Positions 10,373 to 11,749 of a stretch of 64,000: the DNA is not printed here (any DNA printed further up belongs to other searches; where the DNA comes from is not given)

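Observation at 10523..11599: Small cytoplasmic coiled-coil + YD-repeat protein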

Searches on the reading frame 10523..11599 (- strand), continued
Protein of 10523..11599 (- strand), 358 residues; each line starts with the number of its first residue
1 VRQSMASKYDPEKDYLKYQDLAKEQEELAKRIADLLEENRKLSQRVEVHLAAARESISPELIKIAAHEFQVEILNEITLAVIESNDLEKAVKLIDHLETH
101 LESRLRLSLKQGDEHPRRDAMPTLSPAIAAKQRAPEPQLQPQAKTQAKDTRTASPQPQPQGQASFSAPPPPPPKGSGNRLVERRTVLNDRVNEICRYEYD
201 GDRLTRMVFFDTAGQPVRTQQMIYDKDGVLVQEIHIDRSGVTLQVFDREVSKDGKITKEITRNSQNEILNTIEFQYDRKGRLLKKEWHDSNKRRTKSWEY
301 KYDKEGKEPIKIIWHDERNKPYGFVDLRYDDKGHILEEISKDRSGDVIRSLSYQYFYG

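Call 27: find_encoding_contigs(protein=P0020, flank=8000, max_places=3)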
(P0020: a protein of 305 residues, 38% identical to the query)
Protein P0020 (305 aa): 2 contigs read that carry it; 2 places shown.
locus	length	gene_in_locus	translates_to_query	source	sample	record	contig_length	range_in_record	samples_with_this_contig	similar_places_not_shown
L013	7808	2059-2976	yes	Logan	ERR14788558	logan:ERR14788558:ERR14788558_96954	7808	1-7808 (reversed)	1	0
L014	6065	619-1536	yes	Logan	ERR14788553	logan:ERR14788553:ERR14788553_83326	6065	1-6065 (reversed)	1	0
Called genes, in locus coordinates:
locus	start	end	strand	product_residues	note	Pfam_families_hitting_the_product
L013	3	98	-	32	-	?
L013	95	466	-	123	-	PF00072:Response_reg, PF20161:VpsR, PF23198:PDE8A_N (weak)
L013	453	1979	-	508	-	PF00512:HisKA, PF02518:HATPase_c, PF00072:Response_reg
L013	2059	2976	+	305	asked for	PF05593:RHS_repeat (faint)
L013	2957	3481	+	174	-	PF01613:Flavin_Reduct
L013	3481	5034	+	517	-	PF03853:YjeF_N, PF01256:Carb_kinase, PF02110:HK (weak)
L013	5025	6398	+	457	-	-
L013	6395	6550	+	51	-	-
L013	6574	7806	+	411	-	?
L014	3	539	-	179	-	?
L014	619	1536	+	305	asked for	PF05593:RHS_repeat (faint)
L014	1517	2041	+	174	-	PF01613:Flavin_Reduct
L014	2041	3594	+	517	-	PF03853:YjeF_N, PF01256:Carb_kinase, PF02110:HK (weak)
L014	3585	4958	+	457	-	-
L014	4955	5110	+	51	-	-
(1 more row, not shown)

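Call 28: find_encoding_contigs(protein=P0021, flank=8000, max_places=3)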
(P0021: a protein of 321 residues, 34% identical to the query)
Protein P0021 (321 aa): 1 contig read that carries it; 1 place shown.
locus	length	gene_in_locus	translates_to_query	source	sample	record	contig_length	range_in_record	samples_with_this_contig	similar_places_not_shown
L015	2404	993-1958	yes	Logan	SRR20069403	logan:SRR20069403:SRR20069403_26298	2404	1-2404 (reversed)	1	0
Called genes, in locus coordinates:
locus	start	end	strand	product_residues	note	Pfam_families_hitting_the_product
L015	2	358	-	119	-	?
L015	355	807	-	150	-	PF01668:SmpB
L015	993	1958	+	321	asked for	-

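Call 29: find_encoding_contigs(protein=P0022, flank=8000, max_places=3)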
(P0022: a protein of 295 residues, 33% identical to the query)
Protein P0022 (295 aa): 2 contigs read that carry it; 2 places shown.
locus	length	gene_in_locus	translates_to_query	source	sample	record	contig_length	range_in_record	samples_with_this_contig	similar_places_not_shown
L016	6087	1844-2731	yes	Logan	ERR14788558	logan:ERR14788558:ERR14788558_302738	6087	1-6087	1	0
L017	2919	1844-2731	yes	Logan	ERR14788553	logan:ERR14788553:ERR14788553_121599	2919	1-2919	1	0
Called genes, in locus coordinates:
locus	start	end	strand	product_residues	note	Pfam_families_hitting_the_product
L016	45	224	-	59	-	-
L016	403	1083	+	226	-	PF00535:Glycos_transf_2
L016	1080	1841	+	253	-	PF01975:SurE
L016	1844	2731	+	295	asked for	PF05593:RHS_repeat (faint)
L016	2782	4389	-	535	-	PF01368:DHH, PF02272:DHHA1 (weak)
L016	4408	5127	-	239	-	PF01884:PcrB, PF00977:His_biosynth, PF00290:Trp_syntA (faint)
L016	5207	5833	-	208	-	PF00834:Ribul_P_3_epim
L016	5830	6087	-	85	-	?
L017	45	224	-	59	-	-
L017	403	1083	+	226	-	PF00535:Glycos_transf_2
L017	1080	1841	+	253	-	PF01975:SurE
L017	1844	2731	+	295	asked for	PF05593:RHS_repeat (faint)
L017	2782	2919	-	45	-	?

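Call 30: find_encoding_contigs(protein=P0024, flank=8000, max_places=3)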
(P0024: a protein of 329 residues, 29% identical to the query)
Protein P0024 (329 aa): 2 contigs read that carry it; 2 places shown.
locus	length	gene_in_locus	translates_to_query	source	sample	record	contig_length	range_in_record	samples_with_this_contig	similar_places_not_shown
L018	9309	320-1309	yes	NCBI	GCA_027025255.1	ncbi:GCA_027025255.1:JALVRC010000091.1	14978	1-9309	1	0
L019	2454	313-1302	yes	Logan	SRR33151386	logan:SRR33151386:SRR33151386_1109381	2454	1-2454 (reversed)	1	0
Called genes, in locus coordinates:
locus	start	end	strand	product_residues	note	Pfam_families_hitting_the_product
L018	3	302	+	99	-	?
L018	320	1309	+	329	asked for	-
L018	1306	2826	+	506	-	PF03853:YjeF_N, PF01256:Carb_kinase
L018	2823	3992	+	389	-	-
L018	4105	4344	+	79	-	PF00550:PP-binding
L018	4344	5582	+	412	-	PF00109:ketoacyl-synt, PF02801:Ketoacyl-synt_C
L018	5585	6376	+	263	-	PF01012:ETF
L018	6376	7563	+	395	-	PF00037:Fer4 (weak), PF12797:Fer4_2 (faint), PF12837:Fer4_6 (weak), PF12838:Fer4_7 (faint), PF13187:Fer4_9 (weak), PF13237:Fer4_10 (weak), PF01012:ETF, PF00766:ETF_alpha, +2 more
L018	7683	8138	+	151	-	PF01121:CoaE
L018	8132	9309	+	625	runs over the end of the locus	PF13145:Rotamase_2, PF00639:Rotamase (weak)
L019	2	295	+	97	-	?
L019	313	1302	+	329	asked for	-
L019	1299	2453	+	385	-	?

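Call 31: find_encoding_contigs(protein=P0026, flank=8000, max_places=3)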
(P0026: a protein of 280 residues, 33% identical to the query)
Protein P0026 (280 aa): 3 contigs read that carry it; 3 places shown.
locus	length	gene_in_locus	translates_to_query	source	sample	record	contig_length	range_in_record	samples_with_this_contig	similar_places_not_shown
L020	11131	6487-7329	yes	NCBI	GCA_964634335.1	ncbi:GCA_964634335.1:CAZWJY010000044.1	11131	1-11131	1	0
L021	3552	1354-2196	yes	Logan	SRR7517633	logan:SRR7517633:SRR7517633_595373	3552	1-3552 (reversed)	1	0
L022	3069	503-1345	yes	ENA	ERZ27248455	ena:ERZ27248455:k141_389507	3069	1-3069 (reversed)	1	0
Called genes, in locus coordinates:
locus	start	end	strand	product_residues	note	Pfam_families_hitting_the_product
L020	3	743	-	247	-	?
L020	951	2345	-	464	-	PF15892:BNR_4 (faint), PF18962:Por_Secre_tail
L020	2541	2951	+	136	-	PF22461:SLBB_2, PF10531:SLBB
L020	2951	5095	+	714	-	PF13807:GNVR, PF01656:CbiA, PF09140:MipZ (faint), PF10609:ParA (weak), PF13614:AAA_31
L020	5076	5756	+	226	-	PF00535:Glycos_transf_2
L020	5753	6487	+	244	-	PF01975:SurE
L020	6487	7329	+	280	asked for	-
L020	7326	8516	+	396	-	PF08486:SpoIID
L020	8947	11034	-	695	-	PF03030:H_PPase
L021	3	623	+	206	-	?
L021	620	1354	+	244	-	PF01975:SurE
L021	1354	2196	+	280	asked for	-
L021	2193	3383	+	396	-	PF08486:SpoIID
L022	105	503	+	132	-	PF01975:SurE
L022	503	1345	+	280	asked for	-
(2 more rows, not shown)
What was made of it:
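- Some orthologs lie next to SpoIID and polysaccharide-export genes (call 31).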

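Call 34: search_protein_families(library=pfam, alignment_id=A2, max_evalue=1)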
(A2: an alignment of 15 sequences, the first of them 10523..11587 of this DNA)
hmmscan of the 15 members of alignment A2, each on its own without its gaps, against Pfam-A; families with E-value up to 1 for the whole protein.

A. member 1, window:10523-11587:- (354 aa): 4 families
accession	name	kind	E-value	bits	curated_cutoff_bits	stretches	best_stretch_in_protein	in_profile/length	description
PF15283.12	DUF4595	-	0.0059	17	34.2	1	248-351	58-160/202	Domain of unknown function (DUF4595) with porin-like fold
PF05593.20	RHS_repeat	-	0.023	15.6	22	0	272-302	1-26/38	RHS Repeat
PF04977.20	DivIC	-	0.12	12.6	28.9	1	9-43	14-48/80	Septum formation initiator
PF05812.17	Herpes_BLRF2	-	0.39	11.3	25.8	0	21-62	4-38/119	Herpesvirus BLRF2 protein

B. families by the number of members that match (of 15 scanned): 60 families (the first 25 are shown)
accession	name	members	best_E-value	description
PF05593.20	RHS_repeat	14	2.5e-06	RHS Repeat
PF15283.12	DUF4595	8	0.0015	Domain of unknown function (DUF4595) with porin-like fold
PF07661.19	MORN_2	4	0.0029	MORN repeat variant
PF07303.18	Occludin_ELL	2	0.032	Occludin homology domain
PF16727.10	REV1_C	2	0.038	DNA repair protein REV1 C-terminal domain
PF18904.5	DUF5660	2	0.095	Domain of unknown function (DUF5660)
PF04977.20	DivIC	2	0.12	Septum formation initiator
PF23984.1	DUF7307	1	0.00087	Pam3 gp33-like protein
PF20656.2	MS_N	1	0.0056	Malate synthase, N-terminal domain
PF13863.11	DUF4200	1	0.0088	Domain of unknown function (DUF4200)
PF02915.23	Rubrerythrin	1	0.0095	Rubrerythrin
PF20428.3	Sey1_3HB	1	0.01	Sey1 three-helix bundle domain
PF07356.17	DUF1481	1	0.011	Protein of unknown function (DUF1481)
PF03720.21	UDPG_MGDP_dh_C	1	0.014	UDP-glucose/GDP-mannose dehydrogenase family, UDP binding domain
PF10585.14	UBA_E1_SCCH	1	0.016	Ubiquitin-activating enzyme, SCCH domain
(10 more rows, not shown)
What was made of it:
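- On DUF4595 (PF15283, porin-like fold): 8 of 15 members hit at E <= 1 (call 34).
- Closest known: MORN-variant / YwqK-type beta-hairpin repeat proteins. Same: Weak hits appear in 4 of 15 family members (call 34).
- Weak MORN_2 hits in 4 of 15 family members, best E = 0.0029 (call 34).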

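Call 35: search_solved_structures(query=A2, max_evalue=1, show_alignments=2)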
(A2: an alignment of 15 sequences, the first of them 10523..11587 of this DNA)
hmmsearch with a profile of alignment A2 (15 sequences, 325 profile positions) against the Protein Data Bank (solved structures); distinct sequences matched with E-value up to 1: 0.
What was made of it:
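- Tried and rejected: Full-length family profile (A2) against the PDB: no hit at E <= 1 (call 35).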

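Call 36: search_protein_families(library=pfam, proteins=[P0020, P0022, P0025, P0027, P0028, P0029, P0030, P0031, P0032, P0033], max_evalue=0.001)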
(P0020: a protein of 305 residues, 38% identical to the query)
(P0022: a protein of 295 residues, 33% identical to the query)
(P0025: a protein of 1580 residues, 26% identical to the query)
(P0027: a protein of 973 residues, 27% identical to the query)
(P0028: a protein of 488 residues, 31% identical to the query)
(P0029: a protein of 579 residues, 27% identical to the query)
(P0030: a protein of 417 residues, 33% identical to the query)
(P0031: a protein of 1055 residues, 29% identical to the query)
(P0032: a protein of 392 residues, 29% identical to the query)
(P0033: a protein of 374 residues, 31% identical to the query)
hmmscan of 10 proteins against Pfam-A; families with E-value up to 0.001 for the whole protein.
P0020 (305 aa): 1 family
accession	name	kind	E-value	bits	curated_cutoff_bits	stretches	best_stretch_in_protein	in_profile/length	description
PF05593.20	RHS_repeat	-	9.6e-06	26.3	22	0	223-249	1-22/38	RHS Repeat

P0022 (295 aa): 1 family
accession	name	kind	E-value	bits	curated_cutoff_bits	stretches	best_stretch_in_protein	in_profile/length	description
PF05593.20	RHS_repeat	-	2.5e-06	28.2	22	0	139-181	1-36/38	RHS Repeat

P0025 (1580 aa): 2 families
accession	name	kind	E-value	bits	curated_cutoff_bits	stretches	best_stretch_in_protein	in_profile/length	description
PF05593.20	RHS_repeat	-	7.3e-44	147.8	22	6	1310-1350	1-37/38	RHS Repeat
PF11178.13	DUF2963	-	8.1e-16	57.6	22.6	0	1138-1171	9-46/52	Protein of unknown function (DUF2963)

P0027 (973 aa): 1 family
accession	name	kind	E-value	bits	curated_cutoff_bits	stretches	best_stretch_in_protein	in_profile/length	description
PF05593.20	RHS_repeat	-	5.1e-25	87.7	22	0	663-700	1-34/38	RHS Repeat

P0028 (488 aa): 3 families
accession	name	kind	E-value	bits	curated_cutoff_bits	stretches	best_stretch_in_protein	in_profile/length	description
PF05593.20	RHS_repeat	-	2.2e-24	85.7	22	4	262-301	1-35/38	RHS Repeat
PF22414.1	Hia_Tpr_ring_dom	-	8e-11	41.9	27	0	267-286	17-34/37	Trimeric autotransporter adhesin, Trp ring domain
PF22403.1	DUF6981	-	1.5e-05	25.3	26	0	195-216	61-82/84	Domain of unknown function (DUF6981)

P0029 (579 aa): 1 family
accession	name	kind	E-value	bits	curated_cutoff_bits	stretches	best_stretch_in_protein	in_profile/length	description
PF05593.20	RHS_repeat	-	1.6e-27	95.8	22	2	336-372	1-33/38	RHS Repeat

P0030 (417 aa): 4 families
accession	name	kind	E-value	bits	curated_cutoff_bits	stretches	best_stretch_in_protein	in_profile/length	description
PF05593.20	RHS_repeat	-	3e-23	82.1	22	1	309-349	1-36/38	RHS Repeat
PF11178.13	DUF2963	-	1e-06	28.5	22.6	0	170-204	4-41/52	Protein of unknown function (DUF2963)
PF07661.19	MORN_2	-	2.3e-06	27.6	29.6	0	229-239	6-16/22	MORN repeat variant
PF15283.12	DUF4595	-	0.00043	20.7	34.2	0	221-296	45-119/202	Domain of unknown function (DUF4595) with porin-like fold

P0031 (1055 aa): 12 families
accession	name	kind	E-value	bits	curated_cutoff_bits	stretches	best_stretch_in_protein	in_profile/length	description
PF00069.31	Pkinase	-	6.4e-42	144.2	31.7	1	47-324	6-258/263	Protein kinase domain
PF07714.23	PK_Tyr_Ser-Thr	-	4.8e-26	92.1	23.1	1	48-317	7-249/258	Protein tyrosine and serine/threonine kinase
PF13240.11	Zn_Ribbon_1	-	5.1e-10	39.2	25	2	363-383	1-21/23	zinc-ribbon domain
PF13248.11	Zn_ribbon_3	-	6.7e-10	38.5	27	2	364-384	5-25/26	zinc-ribbon domain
PF12773.13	DZR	-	2e-08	34.7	27.3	1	362-382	25-45/45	Double zinc ribbon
PF17032.10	Zn_ribbon_15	-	3.2e-08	34.7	28.9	0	361-382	52-73/73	zinc-ribbon family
PF11178.13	DUF2963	-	6.1e-07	29.2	22.6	0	485-523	12-50/52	Protein of unknown function (DUF2963)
PF05593.20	RHS_repeat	-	2.2e-06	28.4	22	0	461-500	1-34/38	RHS Repeat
PF17667.7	Pkinase_fungal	-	1.7e-05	24.2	24.1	1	180-254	302-383/387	Fungal protein kinase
PF10571.15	UPF0547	-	5.7e-05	23.6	29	0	364-382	3-21/26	Uncharacterised protein family UPF0547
PF24463.1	DUF7577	-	0.00036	20.5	28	0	2-22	4-24/27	Domain of unknown function (DUF7577)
PF24460.1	DUF7575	-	0.00067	19.4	28.5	0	2-22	5-25/28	Domain of unknown function (DUF7575)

P0032 (392 aa): 1 family
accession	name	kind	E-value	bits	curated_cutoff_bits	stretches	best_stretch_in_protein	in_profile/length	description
PF05593.20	RHS_repeat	-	2.8e-13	50.3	22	0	333-370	1-30/38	RHS Repeat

P0033 (374 aa): 2 families
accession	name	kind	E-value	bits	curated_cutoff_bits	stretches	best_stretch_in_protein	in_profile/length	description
PF05593.20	RHS_repeat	-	5.4e-16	59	22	0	73-95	9-31/38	RHS Repeat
PF11178.13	DUF2963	-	6.5e-10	38.7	22.6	0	110-136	12-40/52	Protein of unknown function (DUF2963)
